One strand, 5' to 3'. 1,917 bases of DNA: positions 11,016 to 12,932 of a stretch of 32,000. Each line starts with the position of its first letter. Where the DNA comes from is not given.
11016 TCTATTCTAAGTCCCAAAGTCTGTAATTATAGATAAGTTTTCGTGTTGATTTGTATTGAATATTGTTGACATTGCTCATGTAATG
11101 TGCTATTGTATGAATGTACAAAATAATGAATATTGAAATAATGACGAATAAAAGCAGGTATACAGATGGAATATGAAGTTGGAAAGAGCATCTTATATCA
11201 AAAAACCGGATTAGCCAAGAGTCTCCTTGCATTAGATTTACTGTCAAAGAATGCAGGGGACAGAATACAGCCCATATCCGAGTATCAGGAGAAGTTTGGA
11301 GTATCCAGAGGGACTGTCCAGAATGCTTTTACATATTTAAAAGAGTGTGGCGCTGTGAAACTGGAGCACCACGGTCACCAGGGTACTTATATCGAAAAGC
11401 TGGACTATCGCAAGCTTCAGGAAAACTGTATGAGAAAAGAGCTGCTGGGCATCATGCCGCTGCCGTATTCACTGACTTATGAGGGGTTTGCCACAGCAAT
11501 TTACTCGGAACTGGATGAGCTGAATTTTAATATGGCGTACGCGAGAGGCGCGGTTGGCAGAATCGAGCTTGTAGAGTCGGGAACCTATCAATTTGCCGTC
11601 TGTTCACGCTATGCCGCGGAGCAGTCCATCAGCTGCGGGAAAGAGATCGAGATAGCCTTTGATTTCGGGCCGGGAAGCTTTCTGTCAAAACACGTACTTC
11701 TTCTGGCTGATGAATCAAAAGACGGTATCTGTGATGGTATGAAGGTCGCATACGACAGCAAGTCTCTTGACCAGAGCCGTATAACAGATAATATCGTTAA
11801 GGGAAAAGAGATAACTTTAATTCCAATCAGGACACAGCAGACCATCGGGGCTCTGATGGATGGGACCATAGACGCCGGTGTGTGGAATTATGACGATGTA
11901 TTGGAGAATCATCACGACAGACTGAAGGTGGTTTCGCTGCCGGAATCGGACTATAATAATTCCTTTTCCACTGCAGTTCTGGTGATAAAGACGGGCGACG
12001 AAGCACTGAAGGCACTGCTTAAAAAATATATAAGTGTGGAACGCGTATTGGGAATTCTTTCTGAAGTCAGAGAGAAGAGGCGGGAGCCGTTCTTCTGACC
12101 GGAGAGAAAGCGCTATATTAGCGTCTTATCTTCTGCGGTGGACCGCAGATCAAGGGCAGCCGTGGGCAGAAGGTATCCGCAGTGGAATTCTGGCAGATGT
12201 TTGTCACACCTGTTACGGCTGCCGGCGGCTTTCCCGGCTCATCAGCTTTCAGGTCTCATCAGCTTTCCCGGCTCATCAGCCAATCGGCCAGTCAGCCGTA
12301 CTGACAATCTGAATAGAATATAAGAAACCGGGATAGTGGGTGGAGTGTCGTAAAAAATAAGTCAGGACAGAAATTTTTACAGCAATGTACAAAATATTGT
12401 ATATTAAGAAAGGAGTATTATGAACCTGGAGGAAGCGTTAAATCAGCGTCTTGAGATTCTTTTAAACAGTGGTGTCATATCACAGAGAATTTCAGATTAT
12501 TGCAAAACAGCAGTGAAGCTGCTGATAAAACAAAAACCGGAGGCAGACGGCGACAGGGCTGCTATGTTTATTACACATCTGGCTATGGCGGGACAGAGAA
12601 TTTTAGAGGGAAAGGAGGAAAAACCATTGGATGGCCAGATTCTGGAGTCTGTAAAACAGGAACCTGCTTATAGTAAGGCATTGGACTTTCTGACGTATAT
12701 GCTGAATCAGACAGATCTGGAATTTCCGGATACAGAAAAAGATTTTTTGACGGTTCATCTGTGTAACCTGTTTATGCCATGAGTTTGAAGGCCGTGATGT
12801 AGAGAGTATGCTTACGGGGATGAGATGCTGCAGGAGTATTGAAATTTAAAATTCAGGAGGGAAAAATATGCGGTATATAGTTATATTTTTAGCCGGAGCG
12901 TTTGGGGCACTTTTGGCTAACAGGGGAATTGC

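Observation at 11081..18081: Seven-gene yhfZ-Y-T-U-S-X-W-type cluster: a conserved metabolic system with no assigned substrate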

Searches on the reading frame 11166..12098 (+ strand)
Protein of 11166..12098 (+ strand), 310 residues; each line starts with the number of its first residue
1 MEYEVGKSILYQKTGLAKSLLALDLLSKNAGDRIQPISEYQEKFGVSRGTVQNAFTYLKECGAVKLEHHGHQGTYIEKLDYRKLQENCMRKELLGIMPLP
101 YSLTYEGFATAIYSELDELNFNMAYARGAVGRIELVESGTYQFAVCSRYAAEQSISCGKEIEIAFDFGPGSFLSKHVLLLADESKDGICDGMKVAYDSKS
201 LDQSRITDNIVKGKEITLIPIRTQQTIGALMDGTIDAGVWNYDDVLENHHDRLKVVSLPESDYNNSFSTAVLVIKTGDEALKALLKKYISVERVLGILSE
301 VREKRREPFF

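Call 3: search_protein_families(library=pfam, proteins=[window:11166-12098:+], max_evalue=0.01)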
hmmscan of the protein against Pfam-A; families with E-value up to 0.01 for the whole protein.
window:11166-12098:+ (310 aa): 4 families
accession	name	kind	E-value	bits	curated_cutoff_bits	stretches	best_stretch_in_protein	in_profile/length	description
PF14503.11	YhfZ_C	-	9.5e-58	195.8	35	1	80-308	1-234/236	YhfZ C-terminal domain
PF14502.12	HTH_41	-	2.2e-16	59.4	25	1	29-76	1-48/48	Helix-turn-helix domain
PF00392.27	GntR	-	0.0065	16.6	27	0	30-68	20-58/64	Bacterial regulatory proteins, gntR family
PF09084.16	NMT1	-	0.0085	16.4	20.5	0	211-274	117-183/216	NMT1/THI5 like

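Call 4: search_protein_families(library=ncbifam, proteins=[window:11166-12098:+], max_evalue=0.01)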
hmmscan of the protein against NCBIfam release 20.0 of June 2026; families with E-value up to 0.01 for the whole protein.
window:11166-12098:+ (310 aa): 3 families
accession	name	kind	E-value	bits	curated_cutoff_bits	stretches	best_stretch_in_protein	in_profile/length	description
NF041241.1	YhfZ_full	equivalog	1.5e-113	379.1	260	1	10-309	3-303/304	GntR family transcriptional regulator YhfZ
TIGR03338.1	phnR_burk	equivalog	0.00082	19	271.5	1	30-68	31-68/212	phosphonate utilization associated transcriptional regulator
TIGR02325.1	C_P_lyase_phnF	equivalog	0.0062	16.1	156.8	1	29-78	27-74/238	phosphonate metabolism transcriptional regulator PhnF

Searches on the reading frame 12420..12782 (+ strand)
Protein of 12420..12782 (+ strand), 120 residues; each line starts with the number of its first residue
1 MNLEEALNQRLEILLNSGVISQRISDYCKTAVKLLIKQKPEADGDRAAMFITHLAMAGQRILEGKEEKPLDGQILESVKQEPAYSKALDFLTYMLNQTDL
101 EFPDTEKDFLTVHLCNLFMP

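Call 3: search_protein_families(library=pfam, proteins=[window:12420-12782:+], max_evalue=0.01)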
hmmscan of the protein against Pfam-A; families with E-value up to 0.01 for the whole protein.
window:12420-12782:+ (120 aa): 1 family
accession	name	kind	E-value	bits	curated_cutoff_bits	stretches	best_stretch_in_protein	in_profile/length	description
PF00874.25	PRD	-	4.1e-08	33.9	23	1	49-114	23-87/90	PRD domain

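Call 4: search_protein_families(library=ncbifam, proteins=[window:12420-12782:+], max_evalue=0.01)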
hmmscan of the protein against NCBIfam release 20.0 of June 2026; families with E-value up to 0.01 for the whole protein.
window:12420-12782:+ (120 aa): 2 families
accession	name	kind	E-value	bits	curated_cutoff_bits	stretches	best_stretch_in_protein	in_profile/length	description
NF046042.1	LicT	equivalog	2e-05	24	300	1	32-114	186-270/273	BglG family transcription antiterminator LicT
NF047357.1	antiterm_GlcT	equivalog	0.00053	19.4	320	1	49-116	203-271/272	glucose PTS transporter transcription antiterminator GlcT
